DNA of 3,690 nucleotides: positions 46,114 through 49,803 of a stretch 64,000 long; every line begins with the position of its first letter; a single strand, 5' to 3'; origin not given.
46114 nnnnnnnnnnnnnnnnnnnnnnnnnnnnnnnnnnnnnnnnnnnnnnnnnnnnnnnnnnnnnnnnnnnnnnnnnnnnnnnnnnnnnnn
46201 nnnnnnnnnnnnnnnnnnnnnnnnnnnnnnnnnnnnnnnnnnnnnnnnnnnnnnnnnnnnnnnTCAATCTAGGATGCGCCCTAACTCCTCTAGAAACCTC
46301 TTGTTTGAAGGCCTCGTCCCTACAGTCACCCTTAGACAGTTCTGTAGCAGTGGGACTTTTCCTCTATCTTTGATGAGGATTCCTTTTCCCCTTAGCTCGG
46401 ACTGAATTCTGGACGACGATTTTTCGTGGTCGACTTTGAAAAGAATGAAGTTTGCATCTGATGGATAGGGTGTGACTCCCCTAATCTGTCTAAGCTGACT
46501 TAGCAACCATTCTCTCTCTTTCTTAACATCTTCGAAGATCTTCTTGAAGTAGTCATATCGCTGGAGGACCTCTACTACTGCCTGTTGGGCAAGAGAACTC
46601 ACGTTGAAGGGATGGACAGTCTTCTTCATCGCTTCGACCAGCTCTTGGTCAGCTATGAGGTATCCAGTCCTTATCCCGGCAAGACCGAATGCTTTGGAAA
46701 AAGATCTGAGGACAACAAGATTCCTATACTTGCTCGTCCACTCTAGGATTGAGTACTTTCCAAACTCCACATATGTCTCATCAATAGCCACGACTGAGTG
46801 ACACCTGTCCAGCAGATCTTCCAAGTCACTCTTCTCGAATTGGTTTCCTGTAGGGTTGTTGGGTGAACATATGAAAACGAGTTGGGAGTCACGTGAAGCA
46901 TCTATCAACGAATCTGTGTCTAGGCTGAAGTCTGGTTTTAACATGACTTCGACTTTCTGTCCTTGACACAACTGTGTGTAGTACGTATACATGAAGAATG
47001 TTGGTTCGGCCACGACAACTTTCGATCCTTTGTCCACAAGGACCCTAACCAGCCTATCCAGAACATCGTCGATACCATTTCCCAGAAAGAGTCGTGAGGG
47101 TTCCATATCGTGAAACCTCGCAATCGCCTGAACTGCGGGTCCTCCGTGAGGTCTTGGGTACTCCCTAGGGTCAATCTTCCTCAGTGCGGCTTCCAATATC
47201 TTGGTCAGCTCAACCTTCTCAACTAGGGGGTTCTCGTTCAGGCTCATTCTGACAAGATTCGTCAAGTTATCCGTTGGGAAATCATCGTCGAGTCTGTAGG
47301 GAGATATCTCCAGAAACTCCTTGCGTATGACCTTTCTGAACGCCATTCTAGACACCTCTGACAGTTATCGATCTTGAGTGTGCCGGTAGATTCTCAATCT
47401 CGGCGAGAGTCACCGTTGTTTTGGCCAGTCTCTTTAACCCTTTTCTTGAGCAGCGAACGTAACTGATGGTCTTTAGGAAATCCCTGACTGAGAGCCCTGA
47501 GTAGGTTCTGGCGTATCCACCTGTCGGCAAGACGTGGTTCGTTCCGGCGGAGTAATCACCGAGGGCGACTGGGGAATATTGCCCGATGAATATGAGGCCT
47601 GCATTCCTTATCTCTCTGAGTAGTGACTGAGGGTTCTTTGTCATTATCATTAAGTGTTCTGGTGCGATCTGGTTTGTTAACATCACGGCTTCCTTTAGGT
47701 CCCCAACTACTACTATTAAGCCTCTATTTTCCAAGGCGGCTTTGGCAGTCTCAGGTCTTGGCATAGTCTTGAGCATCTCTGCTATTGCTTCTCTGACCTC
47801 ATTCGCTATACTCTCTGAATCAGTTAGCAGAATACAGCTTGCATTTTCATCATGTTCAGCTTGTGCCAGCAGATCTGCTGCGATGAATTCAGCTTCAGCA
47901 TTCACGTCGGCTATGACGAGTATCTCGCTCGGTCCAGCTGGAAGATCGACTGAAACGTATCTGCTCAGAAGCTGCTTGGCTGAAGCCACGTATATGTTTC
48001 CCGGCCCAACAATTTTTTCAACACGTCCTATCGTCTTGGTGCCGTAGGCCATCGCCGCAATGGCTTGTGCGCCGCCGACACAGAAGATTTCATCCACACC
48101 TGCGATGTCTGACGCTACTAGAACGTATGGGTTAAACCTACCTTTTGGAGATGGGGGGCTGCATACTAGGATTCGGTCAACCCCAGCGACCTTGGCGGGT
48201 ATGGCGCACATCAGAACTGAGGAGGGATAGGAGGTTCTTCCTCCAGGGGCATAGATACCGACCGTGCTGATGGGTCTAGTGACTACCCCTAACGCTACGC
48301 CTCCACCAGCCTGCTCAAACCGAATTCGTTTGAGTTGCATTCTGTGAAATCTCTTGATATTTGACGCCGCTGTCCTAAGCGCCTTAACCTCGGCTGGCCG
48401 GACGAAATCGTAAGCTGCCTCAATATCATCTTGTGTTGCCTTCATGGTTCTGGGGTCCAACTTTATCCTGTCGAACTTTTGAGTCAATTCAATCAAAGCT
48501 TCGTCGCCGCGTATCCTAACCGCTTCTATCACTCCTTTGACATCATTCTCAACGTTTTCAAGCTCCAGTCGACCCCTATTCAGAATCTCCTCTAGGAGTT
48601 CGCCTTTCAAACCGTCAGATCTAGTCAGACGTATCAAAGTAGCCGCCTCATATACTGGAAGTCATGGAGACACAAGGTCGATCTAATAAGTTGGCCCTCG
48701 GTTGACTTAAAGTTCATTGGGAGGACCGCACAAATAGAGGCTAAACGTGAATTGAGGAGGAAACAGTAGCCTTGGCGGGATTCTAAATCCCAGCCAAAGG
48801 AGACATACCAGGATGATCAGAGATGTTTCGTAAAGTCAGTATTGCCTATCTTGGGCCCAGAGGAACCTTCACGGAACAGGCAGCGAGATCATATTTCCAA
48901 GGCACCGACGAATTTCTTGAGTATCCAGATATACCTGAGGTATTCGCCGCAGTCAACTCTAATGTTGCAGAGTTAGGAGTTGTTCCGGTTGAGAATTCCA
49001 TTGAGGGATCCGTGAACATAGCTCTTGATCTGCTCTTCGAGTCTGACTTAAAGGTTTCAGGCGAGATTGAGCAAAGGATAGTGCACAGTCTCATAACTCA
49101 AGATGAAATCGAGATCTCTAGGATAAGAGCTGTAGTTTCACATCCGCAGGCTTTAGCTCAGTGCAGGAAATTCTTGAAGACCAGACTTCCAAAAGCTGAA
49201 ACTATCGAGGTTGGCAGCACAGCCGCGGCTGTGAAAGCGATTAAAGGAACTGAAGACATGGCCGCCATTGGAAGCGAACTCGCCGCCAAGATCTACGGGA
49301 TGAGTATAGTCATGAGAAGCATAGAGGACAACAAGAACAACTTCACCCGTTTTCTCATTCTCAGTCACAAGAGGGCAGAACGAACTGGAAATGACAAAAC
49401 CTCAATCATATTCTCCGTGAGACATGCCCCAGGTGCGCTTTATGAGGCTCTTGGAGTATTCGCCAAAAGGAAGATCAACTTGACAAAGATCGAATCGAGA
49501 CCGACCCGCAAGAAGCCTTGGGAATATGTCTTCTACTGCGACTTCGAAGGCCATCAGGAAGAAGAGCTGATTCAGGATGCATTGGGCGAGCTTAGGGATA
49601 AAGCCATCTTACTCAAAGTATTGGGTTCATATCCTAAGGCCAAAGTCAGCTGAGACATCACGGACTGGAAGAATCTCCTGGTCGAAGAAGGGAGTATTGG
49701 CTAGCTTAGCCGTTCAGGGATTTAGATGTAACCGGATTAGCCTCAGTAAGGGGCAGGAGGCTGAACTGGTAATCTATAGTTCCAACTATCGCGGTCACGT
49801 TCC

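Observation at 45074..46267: Large HAD-family hydrolase inside the his operon, a candidate non-orthologous histidinol-phosphate phosphatase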

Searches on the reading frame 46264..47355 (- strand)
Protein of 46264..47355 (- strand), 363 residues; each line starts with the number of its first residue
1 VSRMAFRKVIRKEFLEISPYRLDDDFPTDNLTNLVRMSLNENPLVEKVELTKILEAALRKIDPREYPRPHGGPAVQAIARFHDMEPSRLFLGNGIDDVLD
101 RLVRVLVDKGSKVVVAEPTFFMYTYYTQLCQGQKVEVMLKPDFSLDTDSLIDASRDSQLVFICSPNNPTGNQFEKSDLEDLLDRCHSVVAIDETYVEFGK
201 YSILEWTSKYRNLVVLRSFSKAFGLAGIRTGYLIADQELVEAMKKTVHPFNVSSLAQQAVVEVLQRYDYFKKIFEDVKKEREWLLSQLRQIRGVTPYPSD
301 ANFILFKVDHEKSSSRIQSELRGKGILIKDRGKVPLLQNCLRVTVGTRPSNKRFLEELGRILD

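Call 3: search_protein_families(library=pfam, proteins=[window:46264-47355:-], max_evalue=0.01)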
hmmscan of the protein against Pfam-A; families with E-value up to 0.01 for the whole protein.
window:46264-47355:- (363 aa): 2 families
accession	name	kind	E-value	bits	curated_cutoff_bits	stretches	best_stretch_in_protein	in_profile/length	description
PF00155.27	Aminotran_1_2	-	3.5e-55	188.1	19.7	1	33-357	2-360/361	Aminotransferase class I and II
PF04864.19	Alliinase_C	-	3e-05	23.5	22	1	109-260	95-236/363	Allinase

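Call 4: search_protein_families(library=ncbifam, proteins=[window:46264-47355:-], max_evalue=0.01)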
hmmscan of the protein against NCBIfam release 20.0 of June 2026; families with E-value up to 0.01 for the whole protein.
window:46264-47355:- (363 aa): 72 families (the best 25 are shown)
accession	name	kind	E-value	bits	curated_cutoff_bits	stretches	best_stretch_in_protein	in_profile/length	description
TIGR01141.1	hisC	equivalog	3.5e-94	315.6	276.55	1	13-360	3-348/349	histidinol-phosphate transaminase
NF002878.0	PRK03321.1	subfamily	5.1e-59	199.8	374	1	10-357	5-344/352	histidinol-phosphate transaminase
NF002877.0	PRK03317.1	equivalog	5.4e-58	196.6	409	1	30-361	29-366/374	histidinol-phosphate transaminase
TIGR01140.1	L_thr_O3P_dcar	equivalog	7.8e-58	196.1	290.55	1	37-358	22-330/331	threonine-phosphate decarboxylase CobD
NF003496.0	PRK05166.1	equivalog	2.4e-54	184.5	540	1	6-362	6-370/373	histidinol-phosphate transaminase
NF002726.0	PRK02610.1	equivalog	2.1e-53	181.6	391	1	9-362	4-369/374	histidinol-phosphate transaminase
NF006014.0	PRK08153.1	equivalog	1.6e-46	158.9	510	1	73-362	72-364/370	pyridoxal phosphate-dependent aminotransferase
NF006580.0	PRK09105.1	subfamily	4.1e-42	144.4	444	1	33-358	47-367/375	pyridoxal phosphate-dependent aminotransferase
NF005915.1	PRK07908.1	equivalog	3.8e-36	125.1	360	1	52-358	32-331/332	Rv2231c family histidinol phosphate aminotransferase CobC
NF041364.1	GntC_guanitoxin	equivalog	2.9e-35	121.8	415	1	65-317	32-309/356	guanitoxin biosynthesis PLP-dependent (S)-gamma-hydroxy-L-arginine cyclodehydratase GntC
NF053748.1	bifunc_CobBC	exception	3e-31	108.6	950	1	46-357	490-795/797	bifunctional hydrogenobyrinic acid a,c-diamide synthase/histidinol phosphate aminotransferase CobBC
NF051461.1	pyoverd_PtaA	equivalog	2.1e-29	102.4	500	1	32-356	34-354/359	pyoverdine biosynthesis transaminase PtaA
NF006225.0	PRK08354.1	equivalog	6.4e-28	98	288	1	102-358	75-312/318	putative aminotransferase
NF004870.0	PRK06225.1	equivalog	2.8e-26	92.1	351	1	32-328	28-337/380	pyridoxal phosphate-dependent aminotransferase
NF005021.0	PRK06425.1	equivalog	8.3e-25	87.6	353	1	111-359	80-328/335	histidinol-phosphate aminotransferase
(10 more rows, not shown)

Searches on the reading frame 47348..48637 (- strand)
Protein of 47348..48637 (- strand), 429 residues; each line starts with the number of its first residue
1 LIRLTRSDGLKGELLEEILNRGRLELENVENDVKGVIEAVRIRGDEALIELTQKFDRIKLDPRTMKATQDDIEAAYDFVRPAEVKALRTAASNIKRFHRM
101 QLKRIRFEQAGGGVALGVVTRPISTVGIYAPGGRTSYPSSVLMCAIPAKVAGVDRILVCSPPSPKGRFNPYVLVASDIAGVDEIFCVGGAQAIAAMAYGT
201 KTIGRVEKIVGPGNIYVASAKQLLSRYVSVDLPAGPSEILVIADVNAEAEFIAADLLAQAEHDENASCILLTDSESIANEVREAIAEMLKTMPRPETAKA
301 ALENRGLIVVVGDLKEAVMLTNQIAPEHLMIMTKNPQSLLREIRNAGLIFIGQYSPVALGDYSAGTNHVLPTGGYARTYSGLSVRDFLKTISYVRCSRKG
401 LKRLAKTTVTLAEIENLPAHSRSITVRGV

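Call 3: search_protein_families(library=pfam, proteins=[window:47348-48637:-], max_evalue=0.01)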
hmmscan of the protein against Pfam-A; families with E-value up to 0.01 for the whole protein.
window:47348-48637:- (429 aa): 1 family
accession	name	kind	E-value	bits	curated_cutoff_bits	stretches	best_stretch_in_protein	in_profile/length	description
PF00815.25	Histidinol_dh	-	7.6e-168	559.2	27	1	21-427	3-410/411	Histidinol dehydrogenase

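Call 4: search_protein_families(library=ncbifam, proteins=[window:47348-48637:-], max_evalue=0.01)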
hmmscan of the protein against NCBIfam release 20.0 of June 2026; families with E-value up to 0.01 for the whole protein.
window:47348-48637:- (429 aa): 2 families
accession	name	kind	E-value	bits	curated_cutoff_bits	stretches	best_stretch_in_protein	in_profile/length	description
TIGR00069.1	hisD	equivalog_domain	6e-161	536.1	243.8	1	33-427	1-393/393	histidinol dehydrogenase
NF010343.0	PRK13770.1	equivalog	9.4e-110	367.2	647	1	27-427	19-414/416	histidinol dehydrogenase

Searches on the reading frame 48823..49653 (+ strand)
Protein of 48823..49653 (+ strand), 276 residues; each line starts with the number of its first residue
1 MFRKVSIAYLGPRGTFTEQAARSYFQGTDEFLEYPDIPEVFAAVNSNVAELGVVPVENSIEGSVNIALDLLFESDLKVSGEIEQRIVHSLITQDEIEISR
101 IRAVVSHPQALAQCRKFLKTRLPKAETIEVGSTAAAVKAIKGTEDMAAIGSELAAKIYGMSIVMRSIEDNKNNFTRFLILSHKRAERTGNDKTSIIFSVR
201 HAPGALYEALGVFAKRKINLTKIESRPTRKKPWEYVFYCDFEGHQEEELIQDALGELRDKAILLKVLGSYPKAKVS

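Call 3: search_protein_families(library=pfam, proteins=[window:48823-49653:+], max_evalue=0.01)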
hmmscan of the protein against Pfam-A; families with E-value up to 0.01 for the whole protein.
window:48823-49653:+ (276 aa): 3 families
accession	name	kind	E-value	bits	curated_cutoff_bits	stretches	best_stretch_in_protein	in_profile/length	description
PF00800.23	PDT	-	1.6e-64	217.5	25.2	1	7-183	1-179/181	Prephenate dehydratase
PF01842.31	ACT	-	8.2e-12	45.1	27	1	193-258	1-65/66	ACT domain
PF22629.2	ACT_AHAS_ss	-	1.7e-05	25.3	27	1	198-257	4-62/67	AHAS small subunit-like ACT domain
